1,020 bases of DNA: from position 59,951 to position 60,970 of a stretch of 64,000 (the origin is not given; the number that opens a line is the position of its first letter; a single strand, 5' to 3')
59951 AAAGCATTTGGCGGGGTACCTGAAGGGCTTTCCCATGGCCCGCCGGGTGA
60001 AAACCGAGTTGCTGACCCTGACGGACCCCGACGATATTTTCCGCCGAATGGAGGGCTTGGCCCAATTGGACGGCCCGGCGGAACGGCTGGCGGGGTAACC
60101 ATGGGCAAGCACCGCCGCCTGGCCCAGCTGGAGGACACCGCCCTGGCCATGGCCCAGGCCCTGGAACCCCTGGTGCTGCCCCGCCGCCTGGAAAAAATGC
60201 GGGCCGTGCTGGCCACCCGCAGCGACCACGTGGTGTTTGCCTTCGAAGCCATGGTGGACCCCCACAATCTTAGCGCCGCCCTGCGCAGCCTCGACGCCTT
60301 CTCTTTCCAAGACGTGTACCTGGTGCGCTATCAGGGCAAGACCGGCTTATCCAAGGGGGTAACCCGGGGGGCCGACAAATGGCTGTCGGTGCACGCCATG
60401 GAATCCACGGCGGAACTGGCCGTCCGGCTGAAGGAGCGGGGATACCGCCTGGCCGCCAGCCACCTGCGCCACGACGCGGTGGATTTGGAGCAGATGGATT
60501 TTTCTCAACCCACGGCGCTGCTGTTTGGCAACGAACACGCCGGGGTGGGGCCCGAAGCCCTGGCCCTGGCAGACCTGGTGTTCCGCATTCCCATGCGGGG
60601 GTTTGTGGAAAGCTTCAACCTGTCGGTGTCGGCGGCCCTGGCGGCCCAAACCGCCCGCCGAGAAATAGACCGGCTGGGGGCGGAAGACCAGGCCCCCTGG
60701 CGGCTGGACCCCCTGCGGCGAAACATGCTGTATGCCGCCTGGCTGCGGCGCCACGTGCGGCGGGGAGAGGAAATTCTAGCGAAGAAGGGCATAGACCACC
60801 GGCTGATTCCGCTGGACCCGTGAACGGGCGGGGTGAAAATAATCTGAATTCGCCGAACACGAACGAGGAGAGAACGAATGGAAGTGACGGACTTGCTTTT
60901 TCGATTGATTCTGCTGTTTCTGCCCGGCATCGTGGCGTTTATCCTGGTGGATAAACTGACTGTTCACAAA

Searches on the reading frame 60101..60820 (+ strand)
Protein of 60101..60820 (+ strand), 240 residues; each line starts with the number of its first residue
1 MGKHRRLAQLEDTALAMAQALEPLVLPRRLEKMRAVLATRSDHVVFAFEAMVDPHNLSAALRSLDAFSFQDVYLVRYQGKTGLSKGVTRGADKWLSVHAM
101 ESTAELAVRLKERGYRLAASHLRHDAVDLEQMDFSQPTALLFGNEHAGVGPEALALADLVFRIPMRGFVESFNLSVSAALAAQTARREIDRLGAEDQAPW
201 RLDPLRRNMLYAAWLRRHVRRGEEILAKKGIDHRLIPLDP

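Call 10: search_protein_families(library=pfam, proteins=[window:60101-60820:+], max_evalue=1)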
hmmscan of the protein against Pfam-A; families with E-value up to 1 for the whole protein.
window:60101-60820:+ (240 aa): 1 family
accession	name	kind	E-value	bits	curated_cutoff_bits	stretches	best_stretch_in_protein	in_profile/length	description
PF00588.24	SpoU_methylase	-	9.6e-29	100.7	29.7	1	45-181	3-140/142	SpoU rRNA Methylase family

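Call 33: find_related_loci(query=window:60101-60820:+, collection=genome_contigs, flank=5000)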
Query window:60101-60820:+ (240 aa) in genome_contigs; peptide patterns used: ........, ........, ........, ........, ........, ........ (x = any residue, [..] = any of these).
154 stretches matched a pattern, but none encodes a relative of the query by tblastn (E <= 1e-3).

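Call 100: find_related_loci(query=window:60101-60820:+, collection=metagenome_contigs, flank=4000)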
Query window:60101-60820:+ (240 aa) in metagenome_contigs; peptide patterns used: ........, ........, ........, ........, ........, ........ (x = any residue, [..] = any of these).
184 stretches matched a pattern, but none encodes a relative of the query by tblastn (E <= 1e-3).
